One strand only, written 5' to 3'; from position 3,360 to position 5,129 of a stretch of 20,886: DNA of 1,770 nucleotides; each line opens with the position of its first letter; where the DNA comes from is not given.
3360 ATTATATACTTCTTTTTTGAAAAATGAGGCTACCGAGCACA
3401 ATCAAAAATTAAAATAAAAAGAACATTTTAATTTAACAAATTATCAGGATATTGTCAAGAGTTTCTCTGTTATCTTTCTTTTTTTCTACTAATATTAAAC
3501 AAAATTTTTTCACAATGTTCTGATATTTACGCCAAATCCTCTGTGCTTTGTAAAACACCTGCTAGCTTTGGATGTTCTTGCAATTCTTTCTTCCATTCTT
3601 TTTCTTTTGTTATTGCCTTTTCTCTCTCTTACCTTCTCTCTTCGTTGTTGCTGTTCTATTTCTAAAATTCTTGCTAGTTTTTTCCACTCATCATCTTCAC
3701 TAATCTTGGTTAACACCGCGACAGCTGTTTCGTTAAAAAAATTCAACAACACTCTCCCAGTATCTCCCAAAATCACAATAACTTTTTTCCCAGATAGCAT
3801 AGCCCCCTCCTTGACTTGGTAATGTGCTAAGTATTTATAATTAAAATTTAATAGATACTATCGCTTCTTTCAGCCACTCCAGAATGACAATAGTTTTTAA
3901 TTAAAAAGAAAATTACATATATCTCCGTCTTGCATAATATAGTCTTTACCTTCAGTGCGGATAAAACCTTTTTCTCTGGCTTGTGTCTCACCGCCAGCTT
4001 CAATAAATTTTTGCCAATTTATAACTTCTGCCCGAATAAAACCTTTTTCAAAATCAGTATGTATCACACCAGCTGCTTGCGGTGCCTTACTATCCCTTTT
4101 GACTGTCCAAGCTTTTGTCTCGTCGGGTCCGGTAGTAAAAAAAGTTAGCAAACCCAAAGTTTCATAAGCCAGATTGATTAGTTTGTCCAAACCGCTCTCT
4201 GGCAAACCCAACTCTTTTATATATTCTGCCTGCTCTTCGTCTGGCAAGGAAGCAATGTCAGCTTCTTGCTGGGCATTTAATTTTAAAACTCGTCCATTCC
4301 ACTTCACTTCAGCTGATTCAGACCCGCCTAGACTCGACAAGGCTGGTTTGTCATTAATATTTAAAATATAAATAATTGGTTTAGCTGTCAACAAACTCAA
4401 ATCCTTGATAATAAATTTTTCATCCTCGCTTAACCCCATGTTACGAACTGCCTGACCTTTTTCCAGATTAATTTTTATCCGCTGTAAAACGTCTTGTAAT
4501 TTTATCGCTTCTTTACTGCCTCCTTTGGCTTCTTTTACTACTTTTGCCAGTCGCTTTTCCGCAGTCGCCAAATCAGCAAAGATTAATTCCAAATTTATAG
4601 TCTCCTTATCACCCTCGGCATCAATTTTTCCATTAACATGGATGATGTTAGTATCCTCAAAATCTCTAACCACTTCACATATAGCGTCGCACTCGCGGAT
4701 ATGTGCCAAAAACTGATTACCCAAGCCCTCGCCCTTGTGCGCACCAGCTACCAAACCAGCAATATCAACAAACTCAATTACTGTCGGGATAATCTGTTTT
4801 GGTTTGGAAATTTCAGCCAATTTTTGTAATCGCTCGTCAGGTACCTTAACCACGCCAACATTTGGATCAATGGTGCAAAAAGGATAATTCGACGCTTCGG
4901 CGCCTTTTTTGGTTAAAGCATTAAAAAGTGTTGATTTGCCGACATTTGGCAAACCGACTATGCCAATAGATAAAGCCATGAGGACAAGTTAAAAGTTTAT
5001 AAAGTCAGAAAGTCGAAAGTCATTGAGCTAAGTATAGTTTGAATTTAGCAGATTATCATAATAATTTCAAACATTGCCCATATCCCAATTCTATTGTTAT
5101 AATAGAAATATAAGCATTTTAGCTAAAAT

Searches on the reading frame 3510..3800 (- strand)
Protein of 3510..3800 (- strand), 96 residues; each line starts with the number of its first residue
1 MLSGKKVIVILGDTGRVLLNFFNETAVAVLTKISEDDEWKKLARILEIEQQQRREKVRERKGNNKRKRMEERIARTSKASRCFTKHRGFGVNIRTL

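Call 7: search_protein_families(library=pfam, proteins=[window:3510-3800:-], max_evalue=0.01)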
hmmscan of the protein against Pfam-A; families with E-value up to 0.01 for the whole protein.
window:3510-3800:- (96 aa): 1 family
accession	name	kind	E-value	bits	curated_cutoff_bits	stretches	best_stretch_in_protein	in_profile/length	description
PF09603.15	Fib_succ_major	-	0.0048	17.6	33.9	1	32-78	71-114/187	Fibrobacter succinogenes major domain (Fib_succ_major)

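Call 26: find_encoding_contigs(protein=window:3510-3800:-, flank=10000, max_places=10)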
Protein window:3510-3800:- (96 aa): no gene with exactly this product is on record in the collection.

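Call 42: find_homologous_proteins(query=window:3510-3800:-, max_evalue=0.001)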
Query window:3510-3800:- (96 aa): 1 proteins with E <= 0.001 among 5 candidates.
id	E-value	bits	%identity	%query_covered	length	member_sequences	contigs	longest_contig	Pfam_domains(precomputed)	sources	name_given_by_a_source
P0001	3.7e-53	195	99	100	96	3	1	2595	-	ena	-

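Call 43: find_encoding_contigs(protein=P0001, flank=10000, max_places=10)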
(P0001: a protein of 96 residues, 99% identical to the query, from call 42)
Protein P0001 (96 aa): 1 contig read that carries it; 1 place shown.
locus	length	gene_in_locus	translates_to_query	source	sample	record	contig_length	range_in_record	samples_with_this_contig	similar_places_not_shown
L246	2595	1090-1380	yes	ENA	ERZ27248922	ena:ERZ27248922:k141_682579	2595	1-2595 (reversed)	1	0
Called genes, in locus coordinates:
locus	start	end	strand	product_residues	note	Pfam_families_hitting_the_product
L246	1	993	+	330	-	?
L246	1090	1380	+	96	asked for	-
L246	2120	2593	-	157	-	?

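Call 44: list_cluster_members(proteins=[P0001])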
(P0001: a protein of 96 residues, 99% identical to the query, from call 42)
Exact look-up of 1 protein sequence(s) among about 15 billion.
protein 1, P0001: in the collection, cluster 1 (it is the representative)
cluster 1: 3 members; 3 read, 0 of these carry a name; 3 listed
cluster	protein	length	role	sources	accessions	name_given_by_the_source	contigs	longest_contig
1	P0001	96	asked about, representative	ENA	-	-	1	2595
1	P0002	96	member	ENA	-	-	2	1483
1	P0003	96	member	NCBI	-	-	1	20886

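Call 45: find_encoding_contigs(protein=P0002, flank=10000, max_places=10)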
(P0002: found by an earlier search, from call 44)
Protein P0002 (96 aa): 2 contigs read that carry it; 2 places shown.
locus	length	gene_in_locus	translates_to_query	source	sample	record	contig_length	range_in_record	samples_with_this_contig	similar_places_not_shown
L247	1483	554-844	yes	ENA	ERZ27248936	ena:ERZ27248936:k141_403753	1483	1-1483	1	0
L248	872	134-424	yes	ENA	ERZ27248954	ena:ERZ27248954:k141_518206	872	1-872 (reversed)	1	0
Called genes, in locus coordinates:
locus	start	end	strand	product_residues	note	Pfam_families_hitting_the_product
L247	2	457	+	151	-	?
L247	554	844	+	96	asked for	-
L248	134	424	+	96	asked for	-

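Call 62: search_protein_families(library=ncbifam, proteins=[window:3510-3800:-], max_evalue=10)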
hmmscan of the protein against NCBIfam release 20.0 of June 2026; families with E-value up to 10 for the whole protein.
window:3510-3800:- (96 aa): 1 family
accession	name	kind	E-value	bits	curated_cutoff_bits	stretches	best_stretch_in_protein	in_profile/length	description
NF003651.0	PRK05286.2-4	equivalog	0.12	10.9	448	1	22-73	220-271/377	quinone-dependent dihydroorotate dehydrogenase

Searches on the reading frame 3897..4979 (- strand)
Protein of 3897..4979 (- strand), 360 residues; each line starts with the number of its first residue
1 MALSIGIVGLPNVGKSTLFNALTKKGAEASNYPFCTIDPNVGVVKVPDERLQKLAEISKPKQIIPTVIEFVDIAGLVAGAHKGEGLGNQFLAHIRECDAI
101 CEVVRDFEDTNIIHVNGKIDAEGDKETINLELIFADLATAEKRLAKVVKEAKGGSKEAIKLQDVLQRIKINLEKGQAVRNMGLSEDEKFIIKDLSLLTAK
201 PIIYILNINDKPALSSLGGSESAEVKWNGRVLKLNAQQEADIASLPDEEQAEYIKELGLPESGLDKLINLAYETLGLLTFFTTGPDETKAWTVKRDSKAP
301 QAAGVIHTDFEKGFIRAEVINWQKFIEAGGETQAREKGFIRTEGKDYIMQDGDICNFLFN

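Call 7: search_protein_families(library=pfam, proteins=[window:3897-4979:-], max_evalue=0.01)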
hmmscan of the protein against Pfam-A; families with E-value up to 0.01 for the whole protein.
window:3897-4979:- (360 aa): 4 families
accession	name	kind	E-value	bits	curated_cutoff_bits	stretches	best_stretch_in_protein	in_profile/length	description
PF06071.19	YchF-GTPase_C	-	3e-38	130.2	27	1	277-360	1-84/84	Protein of unknown function (DUF933)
PF01926.29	MMR_HSR1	-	7.3e-25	87.7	21.9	1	5-109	2-86/113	50S ribosome-binding GTPase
PF02421.24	FeoB_N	-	4.5e-09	36.4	27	1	5-50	3-48/156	Ferrous iron transport protein B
PF03308.22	MeaB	-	0.0065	15.9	23.1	0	2-26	33-57/273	Methylmalonyl Co-A mutase-associated GTPase MeaB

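Call 12: find_encoding_contigs(protein=window:3897-4979:-, flank=10000, max_places=10)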
Protein window:3897-4979:- (360 aa): 1 contig read that carries it; 1 place shown.
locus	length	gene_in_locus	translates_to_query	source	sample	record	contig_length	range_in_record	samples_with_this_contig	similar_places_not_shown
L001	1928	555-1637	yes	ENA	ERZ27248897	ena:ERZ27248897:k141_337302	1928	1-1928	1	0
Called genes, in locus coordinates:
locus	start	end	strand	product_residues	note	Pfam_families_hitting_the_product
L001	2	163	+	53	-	?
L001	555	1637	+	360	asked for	PF01926:MMR_HSR1, PF02421:FeoB_N, PF06071:YchF-GTPase_C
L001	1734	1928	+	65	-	?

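Call 13: find_related_loci(query=window:3897-4979:-, collection=genome_contigs, flank=4000)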
Query window:3897-4979:- (360 aa) in genome_contigs; peptide patterns used: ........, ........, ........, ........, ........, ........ (x = any residue, [..] = any of these).
600 stretches matched a pattern (row limit reached: there are more); 592 encode a relative of the query (tblastn E <= 1e-3); the best 80 are kept; 80 distinct loci.
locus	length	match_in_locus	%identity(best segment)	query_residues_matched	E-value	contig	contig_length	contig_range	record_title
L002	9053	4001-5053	71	1-360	1e-170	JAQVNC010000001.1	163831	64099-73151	MAG: Patescibacteria group bacterium isolate STF1_148 NODE_91_length_163831_cov_6.211113_Sandtown_F1, whole genome shotg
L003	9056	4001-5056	69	1-360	2e-168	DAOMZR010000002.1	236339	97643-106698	MAG TPA_asm: bacterium isolate AMR_MDS_3994 NODE_8_length_236339_cov_124.255239, whole genome shotgun sequence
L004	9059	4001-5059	68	1-360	6e-165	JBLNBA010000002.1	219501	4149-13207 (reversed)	MAG: Bacillota bacterium isolate MAG163 PRJNA951521_bin23_renamed_1, whole genome shotgun sequence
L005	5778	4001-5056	67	1-360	6e-162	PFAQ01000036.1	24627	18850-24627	MAG: Candidatus Falkowbacteria bacterium CG10_big_fil_rev_8_21_14_0_10_39_9 CG10_8_21_14_0.10_scaffold_1725_c, whole gen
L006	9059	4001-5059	68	1-360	2e-158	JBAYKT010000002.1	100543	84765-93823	MAG: Patescibacteria group bacterium isolate SO_2016_GW1_86 scaffold00472_OW334_2016, whole genome shotgun sequence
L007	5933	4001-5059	67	1-360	9e-157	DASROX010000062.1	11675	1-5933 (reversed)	MAG TPA_asm: Candidatus Saccharimonadales bacterium isolate SMAG_U10279 k141_307852, whole genome shotgun sequence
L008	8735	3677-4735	66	1-360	7e-153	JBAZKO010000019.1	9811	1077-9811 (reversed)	MAG: Patescibacteria group bacterium isolate SO_2017_LW4_145 scaffold_1802_c1_LW137-91_2017, whole genome shotgun sequen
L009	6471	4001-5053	64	1-358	1e-149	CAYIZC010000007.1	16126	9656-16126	MAG TPA_asm: uncultured Gammaproteobacteria bacterium isolate ERP122455_co1_170 genome assembly, contig: NODE_713_length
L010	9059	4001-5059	58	1-360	5e-139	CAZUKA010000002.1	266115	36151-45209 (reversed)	MAG TPA_asm: uncultured Gammaproteobacteria bacterium isolate SRP239054_co1_60 genome assembly, contig: NODE_17_length_2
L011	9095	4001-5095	55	1-360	1e-133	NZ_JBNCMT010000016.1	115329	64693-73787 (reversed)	Brevibacillus sp. SYSU BS000544 NODE_16_length_115329_cov_78.920958, whole genome shotgun sequence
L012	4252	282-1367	56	1-359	4e-136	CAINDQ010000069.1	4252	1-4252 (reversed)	uncultured Candidatus Peregrinibacteria bacterium isolate Loclat_bin-10452 genome assembly, contig: bin-10452:069/159, w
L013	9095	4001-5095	54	1-360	2e-132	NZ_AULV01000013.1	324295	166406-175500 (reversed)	Paenibacillus harenae DSM 16969 H581DRAFT_scaffold00006.6_C, whole genome shotgun sequence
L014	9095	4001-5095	55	1-360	8e-132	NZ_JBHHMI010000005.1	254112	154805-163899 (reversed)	Paenibacillus enshidis strain KCTC 33519 NODE_5_length_254112_cov_95.245313, whole genome shotgun sequence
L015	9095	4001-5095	55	1-360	1e-131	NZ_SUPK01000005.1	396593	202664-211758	Cohnella pontilimi strain CAU 1483 contig5, whole genome shotgun sequence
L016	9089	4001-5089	55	1-360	2e-131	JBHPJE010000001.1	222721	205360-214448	Patescibacteria group bacterium isolate SAG AM-312-L06 AM-312-L06_NODE_1, whole genome shotgun sequence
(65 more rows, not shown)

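Call 22: find_related_loci(query=window:3897-4979:-, collection=metagenome_contigs, flank=5000)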
Query window:3897-4979:- (360 aa) in metagenome_contigs; peptide patterns used: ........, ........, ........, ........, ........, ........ (x = any residue, [..] = any of these).
600 stretches matched a pattern (row limit reached: there are more); 597 encode a relative of the query (tblastn E <= 1e-3); the best 80 are kept; 80 distinct loci.
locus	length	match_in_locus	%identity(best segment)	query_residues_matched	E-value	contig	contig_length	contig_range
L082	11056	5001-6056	66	1-359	4e-161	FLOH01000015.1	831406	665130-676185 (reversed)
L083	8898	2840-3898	67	1-360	4e-160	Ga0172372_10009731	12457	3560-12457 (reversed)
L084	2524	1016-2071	66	1-360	4e-169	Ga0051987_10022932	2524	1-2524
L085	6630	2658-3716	64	1-360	3e-152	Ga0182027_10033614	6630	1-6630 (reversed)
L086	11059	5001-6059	67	1-360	9e-161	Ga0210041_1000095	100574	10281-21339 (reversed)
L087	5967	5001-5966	70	1-329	5e-144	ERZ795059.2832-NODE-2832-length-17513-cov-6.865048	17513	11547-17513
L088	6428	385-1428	59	1-360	5e-142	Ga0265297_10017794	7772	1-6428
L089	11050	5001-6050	59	1-360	1e-135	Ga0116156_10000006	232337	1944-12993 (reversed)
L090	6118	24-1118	56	1-360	5e-134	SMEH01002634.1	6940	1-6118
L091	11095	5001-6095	56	1-360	3e-133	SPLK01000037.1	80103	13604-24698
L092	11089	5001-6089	55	3-360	3e-133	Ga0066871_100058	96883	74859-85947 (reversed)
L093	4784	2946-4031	56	1-360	7e-134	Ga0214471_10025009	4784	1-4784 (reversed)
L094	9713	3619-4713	56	1-360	2e-132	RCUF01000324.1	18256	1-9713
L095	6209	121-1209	54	3-360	4e-132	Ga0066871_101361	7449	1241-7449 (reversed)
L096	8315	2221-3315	56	1-360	4e-132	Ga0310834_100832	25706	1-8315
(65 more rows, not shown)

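Call 48: find_homologous_proteins(query=window:3897-4979:-, max_evalue=1e-100)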
Query window:3897-4979:- (360 aa): 7825 proteins with E <= 1e-100 among 8000 candidates; the best 120 are listed.
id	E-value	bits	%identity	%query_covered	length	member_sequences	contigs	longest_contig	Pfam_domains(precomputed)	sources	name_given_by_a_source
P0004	1.6e-233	792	100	100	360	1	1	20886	PF01926.30,PF02421.25,PF06071.20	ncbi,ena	-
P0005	6.6e-200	681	87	100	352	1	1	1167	PF01926.30,PF02421.25,PF06071.20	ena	-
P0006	6.5e-199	678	87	100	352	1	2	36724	PF01926.30,PF02421.25,PF06071.20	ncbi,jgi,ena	-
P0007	6.8e-189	645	81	100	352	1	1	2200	PF01926.30,PF02421.25,PF06071.20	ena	-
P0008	5.6e-171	586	73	100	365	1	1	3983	PF01926.30,PF02421.25,PF06071.20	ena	-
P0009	3.2e-170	584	74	100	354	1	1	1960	PF01926.30,PF02421.25,PF06071.20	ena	-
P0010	4.0e-170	583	73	100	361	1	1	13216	PF01926.30,PF02421.25,PF06071.20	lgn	-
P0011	7.0e-170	583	72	100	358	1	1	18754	PF01926.30,PF02421.25,PF06071.20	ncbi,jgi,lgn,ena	-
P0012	2.2e-169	581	72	100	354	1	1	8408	PF01926.30,PF02421.25,PF06071.20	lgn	-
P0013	2.6e-169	581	74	100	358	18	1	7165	PF01926.30,PF02421.25,PF06071.20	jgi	-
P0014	3.1e-169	580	72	100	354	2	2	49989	PF01926.30,PF02421.25,PF06071.20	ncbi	-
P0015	3.3e-169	580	73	100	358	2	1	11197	PF01926.30,PF02421.25,PF06071.20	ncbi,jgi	-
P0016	5.2e-169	580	73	100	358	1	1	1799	PF01926.30,PF02421.25,PF06071.20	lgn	-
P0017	1.8e-168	578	72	100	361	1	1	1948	PF01926.30,PF02421.25,PF06071.20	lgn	-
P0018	5.7e-168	576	73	100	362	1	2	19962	PF01926.30,PF02421.25,PF06071.20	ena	-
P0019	8.0e-168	576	74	100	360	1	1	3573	PF01926.30,PF02421.25,PF06071.20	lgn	-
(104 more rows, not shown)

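Call 49: find_encoding_contigs(protein=P0006, flank=10000, max_places=4)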
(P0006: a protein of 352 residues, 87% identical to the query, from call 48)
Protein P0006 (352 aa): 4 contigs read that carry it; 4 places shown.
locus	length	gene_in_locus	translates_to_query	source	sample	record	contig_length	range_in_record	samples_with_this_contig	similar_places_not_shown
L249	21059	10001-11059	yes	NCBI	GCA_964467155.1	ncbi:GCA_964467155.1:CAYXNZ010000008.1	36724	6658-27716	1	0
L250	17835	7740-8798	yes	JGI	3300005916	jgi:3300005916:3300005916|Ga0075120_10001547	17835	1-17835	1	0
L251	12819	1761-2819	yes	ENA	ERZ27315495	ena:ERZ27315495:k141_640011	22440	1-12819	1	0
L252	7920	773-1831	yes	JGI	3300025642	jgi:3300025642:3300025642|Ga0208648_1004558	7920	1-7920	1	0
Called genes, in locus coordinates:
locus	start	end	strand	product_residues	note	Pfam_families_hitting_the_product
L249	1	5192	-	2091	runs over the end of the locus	PF00109:ketoacyl-synt, PF02801:Ketoacyl-synt_C, PF16197:KAsynt_C_assoc, PF22336:RhiE-like_linker, PF22621:CurL-like_PKS_C, PF21089:PKS_DH_N, PF14765:PS-DH, PF00106:adh_short, +3 more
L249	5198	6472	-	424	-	PF00698:Acyl_transf_1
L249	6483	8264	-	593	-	PF00501:AMP-binding, PF13193:AMP-binding_C, PF00550:PP-binding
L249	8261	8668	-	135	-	PF00550:PP-binding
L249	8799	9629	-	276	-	-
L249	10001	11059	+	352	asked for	PF01926:MMR_HSR1, PF02421:FeoB_N, PF06071:YchF-GTPase_C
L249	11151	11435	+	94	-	-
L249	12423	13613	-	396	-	PF13847:Methyltransf_31 (faint), PF01555:N6_N4_Mtase, PF01170:UPF0020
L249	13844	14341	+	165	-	PF01250:Ribosomal_S6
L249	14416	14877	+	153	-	PF00436:SSB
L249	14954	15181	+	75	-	PF01084:Ribosomal_S18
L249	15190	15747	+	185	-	PF08207:EFP_N, PF01132:EFP, PF09285:Elong-fact-P_C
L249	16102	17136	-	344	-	PF00154:RecA_N, PF08423:Rad51, PF06745:ATPase (faint), PF27531:MT3502_N (weak), PF02283:CobU (faint), PF21096:RecA_C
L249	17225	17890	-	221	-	PF12844:HTH_19 (weak), PF13413:HTH_25, PF09136:Glucodextran_B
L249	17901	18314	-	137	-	PF18895:T4SS_pilin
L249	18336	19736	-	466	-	PF01547:SBP_bac_1, PF13416:SBP_bac_8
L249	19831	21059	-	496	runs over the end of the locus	PF05362:Lon_C, PF13541:ChlI, PF00158:Sigma54_activat (faint), PF01078:Mg_chelatase, PF07728:AAA_5 (weak), PF00493:MCM (weak), PF13335:Mg_chelatase_C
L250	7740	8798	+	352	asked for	PF01926:MMR_HSR1, PF02421:FeoB_N, PF06071:YchF-GTPase_C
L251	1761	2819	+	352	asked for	PF01926:MMR_HSR1, PF02421:FeoB_N, PF06071:YchF-GTPase_C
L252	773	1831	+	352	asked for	PF01926:MMR_HSR1, PF02421:FeoB_N, PF06071:YchF-GTPase_C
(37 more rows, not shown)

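Call 50: find_encoding_contigs(protein=P0007, flank=10000, max_places=4)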
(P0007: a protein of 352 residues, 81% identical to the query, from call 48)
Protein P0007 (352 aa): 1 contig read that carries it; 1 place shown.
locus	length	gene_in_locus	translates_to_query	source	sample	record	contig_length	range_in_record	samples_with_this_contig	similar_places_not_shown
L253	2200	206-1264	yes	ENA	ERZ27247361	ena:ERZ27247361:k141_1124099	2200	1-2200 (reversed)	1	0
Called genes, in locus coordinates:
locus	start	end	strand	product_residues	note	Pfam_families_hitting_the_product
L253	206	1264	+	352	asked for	PF01926:MMR_HSR1, PF02421:FeoB_N, PF06071:YchF-GTPase_C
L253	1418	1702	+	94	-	-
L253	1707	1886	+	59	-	-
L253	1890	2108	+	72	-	-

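Call 66: find_encoding_contigs(protein=P0019, flank=5000, max_places=3)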
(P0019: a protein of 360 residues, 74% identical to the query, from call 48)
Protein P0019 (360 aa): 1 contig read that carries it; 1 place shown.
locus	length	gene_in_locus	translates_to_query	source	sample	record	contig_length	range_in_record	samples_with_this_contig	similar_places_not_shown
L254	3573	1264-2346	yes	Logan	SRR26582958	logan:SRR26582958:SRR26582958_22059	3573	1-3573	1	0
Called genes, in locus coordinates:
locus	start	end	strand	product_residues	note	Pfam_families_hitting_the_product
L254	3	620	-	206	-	?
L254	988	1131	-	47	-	-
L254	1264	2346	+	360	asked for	PF01926:MMR_HSR1, PF02421:FeoB_N, PF06071:YchF-GTPase_C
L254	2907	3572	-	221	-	?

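Call 67: find_encoding_contigs(protein=P0013, flank=5000, max_places=3)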
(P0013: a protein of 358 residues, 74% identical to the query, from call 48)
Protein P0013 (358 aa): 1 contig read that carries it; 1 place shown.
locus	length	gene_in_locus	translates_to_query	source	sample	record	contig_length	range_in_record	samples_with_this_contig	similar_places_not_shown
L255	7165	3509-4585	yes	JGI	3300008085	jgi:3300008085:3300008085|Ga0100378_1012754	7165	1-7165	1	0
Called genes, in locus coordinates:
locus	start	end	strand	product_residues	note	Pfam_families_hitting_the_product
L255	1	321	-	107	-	?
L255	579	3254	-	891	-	PF00690:Cation_ATPase_N, PF00122:E1-E2_ATPase, PF13246:Cation_ATPase, PF00702:Hydrolase, PF12710:HAD, PF08282:Hydrolase_3, PF00689:Cation_ATPase_C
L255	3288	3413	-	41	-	-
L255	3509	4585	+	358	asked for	PF01926:MMR_HSR1, PF02421:FeoB_N, PF06071:YchF-GTPase_C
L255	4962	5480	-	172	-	PF00857:Isochorismatase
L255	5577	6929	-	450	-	PF01170:UPF0020, PF01555:N6_N4_Mtase (weak), PF13847:Methyltransf_31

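Call 89: find_encoding_contigs(protein=P0008, flank=5000, max_places=3)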
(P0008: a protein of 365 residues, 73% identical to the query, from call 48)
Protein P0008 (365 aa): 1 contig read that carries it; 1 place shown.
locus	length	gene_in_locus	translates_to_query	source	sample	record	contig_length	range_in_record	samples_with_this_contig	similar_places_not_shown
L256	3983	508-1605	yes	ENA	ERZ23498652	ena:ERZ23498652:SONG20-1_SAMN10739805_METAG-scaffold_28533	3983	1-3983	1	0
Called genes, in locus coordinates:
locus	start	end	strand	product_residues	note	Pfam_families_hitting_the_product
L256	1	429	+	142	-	?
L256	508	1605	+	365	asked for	PF01926:MMR_HSR1, PF02421:FeoB_N, PF06071:YchF-GTPase_C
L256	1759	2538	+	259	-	PF01978:TrmB, PF13730:HTH_36 (faint)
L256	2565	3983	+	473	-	?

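Call 90: find_encoding_contigs(protein=P0010, flank=5000, max_places=3)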
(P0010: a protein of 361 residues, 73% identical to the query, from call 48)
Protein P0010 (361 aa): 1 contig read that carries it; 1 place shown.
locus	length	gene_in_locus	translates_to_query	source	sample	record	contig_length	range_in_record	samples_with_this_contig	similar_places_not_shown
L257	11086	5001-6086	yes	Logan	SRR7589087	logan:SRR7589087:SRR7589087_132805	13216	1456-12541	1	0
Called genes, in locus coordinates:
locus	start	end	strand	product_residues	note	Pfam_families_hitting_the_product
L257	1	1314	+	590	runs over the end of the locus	PF25973:BSH_CzcB (faint), PF25954:Beta-barrel_RND_2 (faint), PF25975:CzcB_C, PF25989:YknX_C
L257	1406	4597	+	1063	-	PF00873:ACR_tran, PF03176:MMPL (weak), PF02355:SecD_SecF_C (weak)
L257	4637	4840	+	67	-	-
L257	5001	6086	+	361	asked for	PF01926:MMR_HSR1, PF02421:FeoB_N, PF06071:YchF-GTPase_C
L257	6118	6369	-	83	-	-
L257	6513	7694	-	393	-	PF01555:N6_N4_Mtase, PF03602:Cons_hypoth95 (faint), PF01170:UPF0020, PF13847:Methyltransf_31 (weak)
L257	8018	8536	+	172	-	PF01250:Ribosomal_S6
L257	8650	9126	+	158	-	PF00436:SSB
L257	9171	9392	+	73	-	PF01084:Ribosomal_S18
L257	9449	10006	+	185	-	PF08207:EFP_N, PF01132:EFP, PF09285:Elong-fact-P_C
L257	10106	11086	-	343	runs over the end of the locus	PF00154:RecA_N, PF08423:Rad51, PF06745:ATPase (weak), PF01637:ATPase_2 (weak), PF27531:MT3502_N (weak), PF21096:RecA_C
